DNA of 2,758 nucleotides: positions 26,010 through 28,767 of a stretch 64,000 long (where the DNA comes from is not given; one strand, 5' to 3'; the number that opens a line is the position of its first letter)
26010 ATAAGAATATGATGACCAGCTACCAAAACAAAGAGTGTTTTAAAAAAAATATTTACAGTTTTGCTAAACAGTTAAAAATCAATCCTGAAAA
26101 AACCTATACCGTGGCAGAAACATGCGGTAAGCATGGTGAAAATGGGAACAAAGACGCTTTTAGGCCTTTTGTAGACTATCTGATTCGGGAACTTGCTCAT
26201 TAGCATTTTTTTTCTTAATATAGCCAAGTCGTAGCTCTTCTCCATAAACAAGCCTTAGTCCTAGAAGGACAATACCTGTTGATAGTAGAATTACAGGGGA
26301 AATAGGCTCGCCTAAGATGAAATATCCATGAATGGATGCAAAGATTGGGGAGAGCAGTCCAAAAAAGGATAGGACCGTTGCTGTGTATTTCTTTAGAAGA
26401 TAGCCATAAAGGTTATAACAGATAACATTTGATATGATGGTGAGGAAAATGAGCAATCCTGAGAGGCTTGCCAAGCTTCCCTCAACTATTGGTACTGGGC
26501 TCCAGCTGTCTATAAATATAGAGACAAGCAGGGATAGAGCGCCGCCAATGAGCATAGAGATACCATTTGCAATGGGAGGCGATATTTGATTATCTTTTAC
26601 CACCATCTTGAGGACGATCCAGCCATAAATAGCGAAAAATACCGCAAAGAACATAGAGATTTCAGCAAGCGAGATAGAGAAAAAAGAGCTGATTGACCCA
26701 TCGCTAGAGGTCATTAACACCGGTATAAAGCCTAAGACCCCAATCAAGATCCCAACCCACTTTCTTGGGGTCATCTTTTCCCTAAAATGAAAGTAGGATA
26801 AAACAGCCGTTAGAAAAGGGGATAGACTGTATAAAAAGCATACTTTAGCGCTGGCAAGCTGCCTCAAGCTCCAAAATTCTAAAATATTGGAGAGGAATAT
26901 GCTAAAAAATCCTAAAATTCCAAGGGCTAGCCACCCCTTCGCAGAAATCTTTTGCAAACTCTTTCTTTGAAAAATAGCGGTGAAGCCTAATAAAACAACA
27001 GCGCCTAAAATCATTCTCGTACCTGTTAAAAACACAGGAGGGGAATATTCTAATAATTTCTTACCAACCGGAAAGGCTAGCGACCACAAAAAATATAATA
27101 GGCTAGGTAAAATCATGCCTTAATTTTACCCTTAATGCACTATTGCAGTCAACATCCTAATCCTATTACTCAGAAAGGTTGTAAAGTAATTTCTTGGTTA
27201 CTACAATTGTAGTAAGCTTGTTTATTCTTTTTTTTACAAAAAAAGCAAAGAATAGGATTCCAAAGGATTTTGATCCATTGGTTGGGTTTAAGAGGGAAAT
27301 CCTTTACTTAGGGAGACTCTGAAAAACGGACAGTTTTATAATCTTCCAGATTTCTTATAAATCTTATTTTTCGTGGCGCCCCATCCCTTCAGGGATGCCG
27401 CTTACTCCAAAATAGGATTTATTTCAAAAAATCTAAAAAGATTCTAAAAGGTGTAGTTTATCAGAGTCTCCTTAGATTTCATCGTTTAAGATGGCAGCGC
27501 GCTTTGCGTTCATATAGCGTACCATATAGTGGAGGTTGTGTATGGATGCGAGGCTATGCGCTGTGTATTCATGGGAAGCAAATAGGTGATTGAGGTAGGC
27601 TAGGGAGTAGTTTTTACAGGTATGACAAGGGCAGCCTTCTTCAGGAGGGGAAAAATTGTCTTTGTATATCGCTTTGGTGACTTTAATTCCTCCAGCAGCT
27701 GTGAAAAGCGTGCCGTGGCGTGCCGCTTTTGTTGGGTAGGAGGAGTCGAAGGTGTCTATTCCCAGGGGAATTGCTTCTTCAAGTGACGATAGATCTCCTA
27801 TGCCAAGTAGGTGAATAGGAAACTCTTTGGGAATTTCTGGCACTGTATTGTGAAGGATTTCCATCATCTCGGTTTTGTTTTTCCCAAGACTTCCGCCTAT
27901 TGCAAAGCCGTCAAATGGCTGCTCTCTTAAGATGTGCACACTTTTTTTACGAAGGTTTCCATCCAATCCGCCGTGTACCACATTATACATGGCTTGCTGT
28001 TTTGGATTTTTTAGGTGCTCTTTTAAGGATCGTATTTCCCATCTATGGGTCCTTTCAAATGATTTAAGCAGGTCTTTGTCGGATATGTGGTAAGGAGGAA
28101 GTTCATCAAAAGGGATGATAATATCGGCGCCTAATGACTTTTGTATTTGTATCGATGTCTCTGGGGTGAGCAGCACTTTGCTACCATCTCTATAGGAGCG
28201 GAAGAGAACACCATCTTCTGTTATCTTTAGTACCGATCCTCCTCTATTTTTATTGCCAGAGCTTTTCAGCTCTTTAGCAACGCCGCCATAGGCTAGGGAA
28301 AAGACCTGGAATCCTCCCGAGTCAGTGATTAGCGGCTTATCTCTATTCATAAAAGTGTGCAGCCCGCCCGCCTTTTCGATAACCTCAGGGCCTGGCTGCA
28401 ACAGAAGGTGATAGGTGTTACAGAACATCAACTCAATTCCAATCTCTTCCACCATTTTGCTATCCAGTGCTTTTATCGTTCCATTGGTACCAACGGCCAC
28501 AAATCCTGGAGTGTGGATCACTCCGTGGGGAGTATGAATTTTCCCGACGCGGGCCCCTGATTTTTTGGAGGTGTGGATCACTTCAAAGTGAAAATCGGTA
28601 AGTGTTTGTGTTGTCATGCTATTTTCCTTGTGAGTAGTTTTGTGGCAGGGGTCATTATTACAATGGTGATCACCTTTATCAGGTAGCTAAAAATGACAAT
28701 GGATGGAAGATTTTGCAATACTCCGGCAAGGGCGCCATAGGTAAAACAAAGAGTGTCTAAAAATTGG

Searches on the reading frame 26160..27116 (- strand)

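Call 28: search_protein_families(library=pfam, proteins=[window:26160-27116:-])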
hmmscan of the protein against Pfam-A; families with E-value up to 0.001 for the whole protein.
window:26160-27116:- (318 aa): 3 families
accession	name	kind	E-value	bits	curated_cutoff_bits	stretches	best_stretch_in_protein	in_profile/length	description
PF00892.27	EamA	-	1.1e-39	136.2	28.2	2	6-131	9-131/135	EamA-like transporter family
PF03151.22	TPT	-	1.4e-05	25.1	30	1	9-237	11-233/291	Triose-phosphate Transporter family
PF04142.21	Nuc_sug_transp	-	0.00046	19.8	27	1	75-286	95-310/315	Nucleotide-sugar transporter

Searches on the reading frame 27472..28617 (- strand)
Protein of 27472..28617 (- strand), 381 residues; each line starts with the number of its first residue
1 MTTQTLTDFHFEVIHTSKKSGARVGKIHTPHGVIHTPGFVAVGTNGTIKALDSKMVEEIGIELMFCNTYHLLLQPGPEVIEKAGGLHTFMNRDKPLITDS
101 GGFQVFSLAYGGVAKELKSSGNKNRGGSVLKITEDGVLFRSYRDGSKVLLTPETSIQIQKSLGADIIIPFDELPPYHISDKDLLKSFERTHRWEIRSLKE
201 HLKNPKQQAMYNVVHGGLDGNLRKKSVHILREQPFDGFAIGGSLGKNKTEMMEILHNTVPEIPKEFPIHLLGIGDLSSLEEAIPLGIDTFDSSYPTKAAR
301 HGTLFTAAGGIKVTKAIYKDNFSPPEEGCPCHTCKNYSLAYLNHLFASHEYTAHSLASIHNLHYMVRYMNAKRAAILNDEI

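Call 28: search_protein_families(library=pfam, proteins=[window:27472-28617:-])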
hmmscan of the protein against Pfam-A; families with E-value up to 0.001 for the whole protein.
window:27472-28617:- (381 aa): 1 family
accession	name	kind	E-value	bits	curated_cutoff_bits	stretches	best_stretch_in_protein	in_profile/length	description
PF01702.25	TGT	-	4.6e-117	391.5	26.3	1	21-380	2-343/357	Queuine tRNA-ribosyltransferase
